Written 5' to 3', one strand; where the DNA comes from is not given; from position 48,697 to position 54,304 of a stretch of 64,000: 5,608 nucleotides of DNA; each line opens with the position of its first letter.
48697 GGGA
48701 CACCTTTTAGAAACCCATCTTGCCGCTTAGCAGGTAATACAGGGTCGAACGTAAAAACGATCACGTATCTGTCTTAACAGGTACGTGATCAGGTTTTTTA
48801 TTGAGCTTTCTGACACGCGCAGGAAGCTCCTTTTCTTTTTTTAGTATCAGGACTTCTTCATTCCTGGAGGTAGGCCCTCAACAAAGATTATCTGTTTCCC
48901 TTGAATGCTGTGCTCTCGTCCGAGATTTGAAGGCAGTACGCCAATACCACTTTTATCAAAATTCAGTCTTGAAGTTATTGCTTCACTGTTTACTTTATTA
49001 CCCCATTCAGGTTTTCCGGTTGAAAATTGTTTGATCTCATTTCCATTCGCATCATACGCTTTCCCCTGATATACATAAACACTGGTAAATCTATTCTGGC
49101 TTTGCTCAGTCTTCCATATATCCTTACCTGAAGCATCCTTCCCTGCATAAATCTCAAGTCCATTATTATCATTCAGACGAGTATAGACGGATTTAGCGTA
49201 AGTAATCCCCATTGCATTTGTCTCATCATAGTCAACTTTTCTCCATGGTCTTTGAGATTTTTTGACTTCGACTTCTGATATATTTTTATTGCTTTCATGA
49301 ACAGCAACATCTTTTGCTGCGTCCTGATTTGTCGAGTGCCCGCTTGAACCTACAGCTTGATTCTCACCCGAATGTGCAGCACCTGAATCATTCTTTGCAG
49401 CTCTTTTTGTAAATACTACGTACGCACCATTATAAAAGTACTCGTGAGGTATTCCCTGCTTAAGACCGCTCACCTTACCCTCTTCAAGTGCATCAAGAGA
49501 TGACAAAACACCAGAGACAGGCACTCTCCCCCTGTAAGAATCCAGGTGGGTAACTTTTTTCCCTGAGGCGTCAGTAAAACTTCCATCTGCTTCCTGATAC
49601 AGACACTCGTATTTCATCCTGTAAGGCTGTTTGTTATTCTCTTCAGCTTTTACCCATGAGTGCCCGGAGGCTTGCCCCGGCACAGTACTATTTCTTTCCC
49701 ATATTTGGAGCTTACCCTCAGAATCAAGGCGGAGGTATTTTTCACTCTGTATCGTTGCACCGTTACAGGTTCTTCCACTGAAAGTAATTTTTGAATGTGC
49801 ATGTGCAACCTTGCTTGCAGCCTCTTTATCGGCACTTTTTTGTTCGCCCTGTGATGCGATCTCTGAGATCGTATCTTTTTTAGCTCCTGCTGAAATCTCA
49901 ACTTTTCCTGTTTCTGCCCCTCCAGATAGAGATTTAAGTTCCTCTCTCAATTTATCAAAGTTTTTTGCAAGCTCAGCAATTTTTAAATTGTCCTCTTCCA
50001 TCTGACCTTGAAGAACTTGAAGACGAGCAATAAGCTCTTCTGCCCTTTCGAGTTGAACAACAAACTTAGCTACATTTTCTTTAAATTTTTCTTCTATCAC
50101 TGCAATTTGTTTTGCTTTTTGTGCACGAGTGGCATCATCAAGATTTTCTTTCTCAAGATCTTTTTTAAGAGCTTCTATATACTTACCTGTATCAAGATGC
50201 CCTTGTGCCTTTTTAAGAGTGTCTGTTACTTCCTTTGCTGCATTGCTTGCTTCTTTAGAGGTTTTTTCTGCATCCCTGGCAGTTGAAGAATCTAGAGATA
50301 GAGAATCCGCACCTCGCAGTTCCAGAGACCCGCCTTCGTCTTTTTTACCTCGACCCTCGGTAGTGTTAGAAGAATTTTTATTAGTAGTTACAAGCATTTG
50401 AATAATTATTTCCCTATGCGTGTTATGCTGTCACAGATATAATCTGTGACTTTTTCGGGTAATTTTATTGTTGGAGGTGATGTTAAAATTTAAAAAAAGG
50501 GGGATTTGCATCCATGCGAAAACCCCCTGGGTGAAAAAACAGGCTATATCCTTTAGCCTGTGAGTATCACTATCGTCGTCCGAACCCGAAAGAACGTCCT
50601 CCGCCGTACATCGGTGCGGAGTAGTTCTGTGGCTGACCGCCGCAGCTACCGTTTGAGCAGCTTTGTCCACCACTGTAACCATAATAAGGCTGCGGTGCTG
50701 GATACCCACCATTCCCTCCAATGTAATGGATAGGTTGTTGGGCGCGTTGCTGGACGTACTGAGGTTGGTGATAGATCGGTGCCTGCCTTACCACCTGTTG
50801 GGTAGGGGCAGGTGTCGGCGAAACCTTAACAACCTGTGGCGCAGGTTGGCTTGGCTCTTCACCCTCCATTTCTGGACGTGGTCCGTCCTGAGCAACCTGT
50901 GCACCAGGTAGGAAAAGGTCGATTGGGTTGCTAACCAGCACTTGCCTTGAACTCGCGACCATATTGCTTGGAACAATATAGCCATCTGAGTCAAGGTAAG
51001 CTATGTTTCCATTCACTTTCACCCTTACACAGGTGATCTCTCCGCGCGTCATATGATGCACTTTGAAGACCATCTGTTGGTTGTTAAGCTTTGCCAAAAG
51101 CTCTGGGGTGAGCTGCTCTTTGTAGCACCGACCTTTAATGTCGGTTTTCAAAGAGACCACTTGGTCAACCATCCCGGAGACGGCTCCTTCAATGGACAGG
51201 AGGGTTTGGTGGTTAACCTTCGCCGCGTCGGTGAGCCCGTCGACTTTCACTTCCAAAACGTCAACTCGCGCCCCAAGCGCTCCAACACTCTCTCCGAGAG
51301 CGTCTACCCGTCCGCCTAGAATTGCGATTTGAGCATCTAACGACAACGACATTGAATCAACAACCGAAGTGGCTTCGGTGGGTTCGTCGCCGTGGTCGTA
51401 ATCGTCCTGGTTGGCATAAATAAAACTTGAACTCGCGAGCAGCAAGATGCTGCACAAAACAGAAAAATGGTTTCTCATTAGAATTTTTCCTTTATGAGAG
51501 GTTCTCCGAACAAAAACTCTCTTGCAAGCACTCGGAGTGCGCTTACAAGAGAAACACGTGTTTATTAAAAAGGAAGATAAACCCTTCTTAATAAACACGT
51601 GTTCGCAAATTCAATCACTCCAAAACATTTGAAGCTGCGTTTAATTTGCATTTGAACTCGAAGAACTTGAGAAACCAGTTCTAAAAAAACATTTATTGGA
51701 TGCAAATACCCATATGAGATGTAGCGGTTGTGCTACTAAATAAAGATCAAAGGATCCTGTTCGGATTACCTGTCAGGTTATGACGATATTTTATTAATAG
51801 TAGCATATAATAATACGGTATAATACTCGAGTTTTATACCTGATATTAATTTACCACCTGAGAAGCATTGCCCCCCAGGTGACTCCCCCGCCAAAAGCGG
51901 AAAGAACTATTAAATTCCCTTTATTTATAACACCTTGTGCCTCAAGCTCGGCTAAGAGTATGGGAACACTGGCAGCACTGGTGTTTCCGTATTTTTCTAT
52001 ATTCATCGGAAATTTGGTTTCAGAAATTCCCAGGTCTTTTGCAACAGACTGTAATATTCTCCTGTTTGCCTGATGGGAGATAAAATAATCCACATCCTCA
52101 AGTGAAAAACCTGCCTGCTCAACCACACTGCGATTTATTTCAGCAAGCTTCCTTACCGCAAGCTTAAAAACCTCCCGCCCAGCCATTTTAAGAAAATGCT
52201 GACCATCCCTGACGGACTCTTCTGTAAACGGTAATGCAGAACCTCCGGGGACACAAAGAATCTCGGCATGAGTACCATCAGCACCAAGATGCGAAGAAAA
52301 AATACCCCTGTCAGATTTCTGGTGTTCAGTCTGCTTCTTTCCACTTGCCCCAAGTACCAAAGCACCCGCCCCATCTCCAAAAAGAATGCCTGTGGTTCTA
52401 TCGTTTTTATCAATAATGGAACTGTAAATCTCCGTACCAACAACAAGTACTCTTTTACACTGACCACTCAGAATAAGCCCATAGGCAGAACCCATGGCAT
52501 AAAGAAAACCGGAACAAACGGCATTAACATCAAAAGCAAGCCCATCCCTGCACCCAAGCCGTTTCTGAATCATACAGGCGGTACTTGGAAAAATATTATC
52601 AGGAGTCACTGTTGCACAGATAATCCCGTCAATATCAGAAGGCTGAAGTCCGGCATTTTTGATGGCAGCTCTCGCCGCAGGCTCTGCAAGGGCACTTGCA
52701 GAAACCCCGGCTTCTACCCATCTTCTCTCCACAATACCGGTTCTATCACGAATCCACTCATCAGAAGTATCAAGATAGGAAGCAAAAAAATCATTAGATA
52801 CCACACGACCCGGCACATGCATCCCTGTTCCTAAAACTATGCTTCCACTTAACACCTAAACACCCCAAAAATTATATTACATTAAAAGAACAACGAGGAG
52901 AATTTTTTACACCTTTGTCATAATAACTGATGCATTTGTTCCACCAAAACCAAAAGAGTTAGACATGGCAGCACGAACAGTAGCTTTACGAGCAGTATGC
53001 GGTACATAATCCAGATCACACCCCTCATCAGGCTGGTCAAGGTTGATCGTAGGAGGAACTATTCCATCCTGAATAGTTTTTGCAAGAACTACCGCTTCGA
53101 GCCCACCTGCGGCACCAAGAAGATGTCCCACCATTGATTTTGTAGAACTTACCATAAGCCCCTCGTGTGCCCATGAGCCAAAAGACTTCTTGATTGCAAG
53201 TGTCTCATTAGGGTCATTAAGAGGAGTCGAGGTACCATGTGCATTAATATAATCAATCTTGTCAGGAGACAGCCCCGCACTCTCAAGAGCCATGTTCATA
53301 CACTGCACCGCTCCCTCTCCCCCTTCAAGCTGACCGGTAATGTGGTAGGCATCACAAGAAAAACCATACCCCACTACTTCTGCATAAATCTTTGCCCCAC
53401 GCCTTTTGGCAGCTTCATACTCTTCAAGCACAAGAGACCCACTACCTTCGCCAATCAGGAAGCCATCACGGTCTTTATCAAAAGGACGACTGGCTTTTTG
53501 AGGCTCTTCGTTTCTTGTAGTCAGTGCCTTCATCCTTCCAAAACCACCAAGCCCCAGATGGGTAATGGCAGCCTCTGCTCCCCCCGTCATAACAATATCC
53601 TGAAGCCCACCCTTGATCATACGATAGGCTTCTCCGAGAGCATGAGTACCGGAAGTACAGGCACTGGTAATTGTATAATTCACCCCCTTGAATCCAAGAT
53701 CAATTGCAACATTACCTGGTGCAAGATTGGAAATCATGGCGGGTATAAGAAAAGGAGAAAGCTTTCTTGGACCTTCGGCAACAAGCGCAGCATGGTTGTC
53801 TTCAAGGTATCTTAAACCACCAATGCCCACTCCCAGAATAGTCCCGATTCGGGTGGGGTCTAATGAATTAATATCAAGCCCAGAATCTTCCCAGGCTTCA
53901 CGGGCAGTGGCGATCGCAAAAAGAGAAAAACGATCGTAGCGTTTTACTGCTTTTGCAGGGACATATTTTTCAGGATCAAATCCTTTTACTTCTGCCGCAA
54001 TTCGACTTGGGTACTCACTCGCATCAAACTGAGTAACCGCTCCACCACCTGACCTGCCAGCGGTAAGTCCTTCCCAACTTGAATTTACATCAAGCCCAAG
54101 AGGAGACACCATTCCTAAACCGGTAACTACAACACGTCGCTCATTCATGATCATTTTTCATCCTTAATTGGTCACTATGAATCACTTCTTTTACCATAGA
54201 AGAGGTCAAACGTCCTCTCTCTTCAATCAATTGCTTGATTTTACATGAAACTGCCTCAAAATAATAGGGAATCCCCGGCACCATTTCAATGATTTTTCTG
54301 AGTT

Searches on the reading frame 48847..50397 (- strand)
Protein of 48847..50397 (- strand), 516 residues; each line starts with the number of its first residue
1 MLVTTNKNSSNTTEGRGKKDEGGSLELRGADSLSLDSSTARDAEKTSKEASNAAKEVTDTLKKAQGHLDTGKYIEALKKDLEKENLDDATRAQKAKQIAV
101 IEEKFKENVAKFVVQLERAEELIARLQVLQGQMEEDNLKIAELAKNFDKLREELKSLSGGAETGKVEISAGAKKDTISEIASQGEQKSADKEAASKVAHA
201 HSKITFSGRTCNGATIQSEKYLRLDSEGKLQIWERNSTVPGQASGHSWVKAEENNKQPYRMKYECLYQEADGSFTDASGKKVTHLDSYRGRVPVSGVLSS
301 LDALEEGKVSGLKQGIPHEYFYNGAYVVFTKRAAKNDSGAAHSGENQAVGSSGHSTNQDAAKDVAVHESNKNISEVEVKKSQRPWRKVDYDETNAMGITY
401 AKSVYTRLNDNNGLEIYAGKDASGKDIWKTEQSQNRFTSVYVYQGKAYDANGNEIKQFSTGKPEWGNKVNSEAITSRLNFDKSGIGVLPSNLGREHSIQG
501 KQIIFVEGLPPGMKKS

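Call 10: search_protein_families(library=pfam, proteins=[window:48847-50397:-], max_evalue=0.001)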
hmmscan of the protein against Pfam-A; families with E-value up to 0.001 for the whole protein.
window:48847-50397:- (516 aa): 0 families

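Call 68: search_protein_families(library=phrogs, proteins=[window:48847-50397:-], max_evalue=0.01)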
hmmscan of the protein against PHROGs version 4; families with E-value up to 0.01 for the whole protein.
window:48847-50397:- (516 aa): 0 families

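Call 89: search_protein_families(library=padloc, proteins=[window:48847-50397:-], max_evalue=0.01)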
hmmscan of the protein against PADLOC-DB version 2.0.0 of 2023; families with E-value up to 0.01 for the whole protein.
window:48847-50397:- (516 aa): 1 family
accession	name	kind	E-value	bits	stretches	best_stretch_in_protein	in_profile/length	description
PDLC03865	LmuB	-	0.0015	14.8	1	44-158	732-826/1007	-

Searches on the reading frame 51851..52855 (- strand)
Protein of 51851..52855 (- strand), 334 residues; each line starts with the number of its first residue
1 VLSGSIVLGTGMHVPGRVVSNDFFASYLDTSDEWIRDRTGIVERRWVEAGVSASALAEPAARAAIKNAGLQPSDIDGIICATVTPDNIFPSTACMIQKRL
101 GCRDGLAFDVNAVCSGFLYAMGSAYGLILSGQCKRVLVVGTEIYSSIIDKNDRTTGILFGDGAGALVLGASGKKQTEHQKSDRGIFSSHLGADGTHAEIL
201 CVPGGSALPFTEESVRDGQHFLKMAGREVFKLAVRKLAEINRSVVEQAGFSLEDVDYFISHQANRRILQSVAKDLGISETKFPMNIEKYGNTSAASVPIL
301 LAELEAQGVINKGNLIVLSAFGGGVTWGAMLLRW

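Call 10: search_protein_families(library=pfam, proteins=[window:51851-52855:-], max_evalue=0.001)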
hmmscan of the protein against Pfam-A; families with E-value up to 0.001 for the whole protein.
window:51851-52855:- (334 aa): 4 families
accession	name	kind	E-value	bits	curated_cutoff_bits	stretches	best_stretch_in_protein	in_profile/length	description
PF08541.16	ACP_syn_III_C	-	1.5e-36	124.8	26.6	1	246-334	2-90/90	3-Oxoacyl-[acyl-carrier-protein (ACP)] synthase III C terminal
PF08545.16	ACP_syn_III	-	2.6e-27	95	24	1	108-194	1-80/80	3-Oxoacyl-[acyl-carrier-protein (ACP)] synthase III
PF00108.29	Thiolase_N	-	9e-10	38.8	26.4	1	38-147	8-118/260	Thiolase, N-terminal domain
PF02797.21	Chal_sti_synt_C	-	0.00065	20.2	27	0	226-333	31-148/151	Chalcone and stilbene synthases, C-terminal domain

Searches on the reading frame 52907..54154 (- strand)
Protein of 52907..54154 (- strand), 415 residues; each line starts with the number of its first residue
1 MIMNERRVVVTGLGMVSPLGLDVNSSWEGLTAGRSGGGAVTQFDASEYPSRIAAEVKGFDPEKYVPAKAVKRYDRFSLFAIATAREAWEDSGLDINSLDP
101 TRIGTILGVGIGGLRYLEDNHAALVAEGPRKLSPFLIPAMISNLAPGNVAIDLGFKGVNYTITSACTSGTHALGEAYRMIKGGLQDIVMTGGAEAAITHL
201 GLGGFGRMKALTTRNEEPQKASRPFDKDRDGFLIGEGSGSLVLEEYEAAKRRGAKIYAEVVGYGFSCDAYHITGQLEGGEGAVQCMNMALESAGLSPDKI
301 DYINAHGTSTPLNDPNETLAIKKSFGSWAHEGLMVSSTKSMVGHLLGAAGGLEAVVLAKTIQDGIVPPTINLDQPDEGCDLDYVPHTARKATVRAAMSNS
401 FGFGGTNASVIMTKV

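Call 10: search_protein_families(library=pfam, proteins=[window:52907-54154:-], max_evalue=0.001)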
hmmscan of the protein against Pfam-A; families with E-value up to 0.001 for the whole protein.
window:52907-54154:- (415 aa): 3 families
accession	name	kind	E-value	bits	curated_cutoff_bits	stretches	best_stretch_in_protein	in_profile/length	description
PF00109.32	ketoacyl-synt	-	1.3e-55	189.1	20.8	1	6-249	2-252/252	Beta-ketoacyl synthase, N-terminal domain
PF02801.28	Ketoacyl-synt_C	-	3.7e-37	127.4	20.8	1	257-372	1-118/119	Beta-ketoacyl synthase, C-terminal domain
PF00108.29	Thiolase_N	-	0.00015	21.7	26.4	1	150-195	67-114/260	Thiolase, N-terminal domain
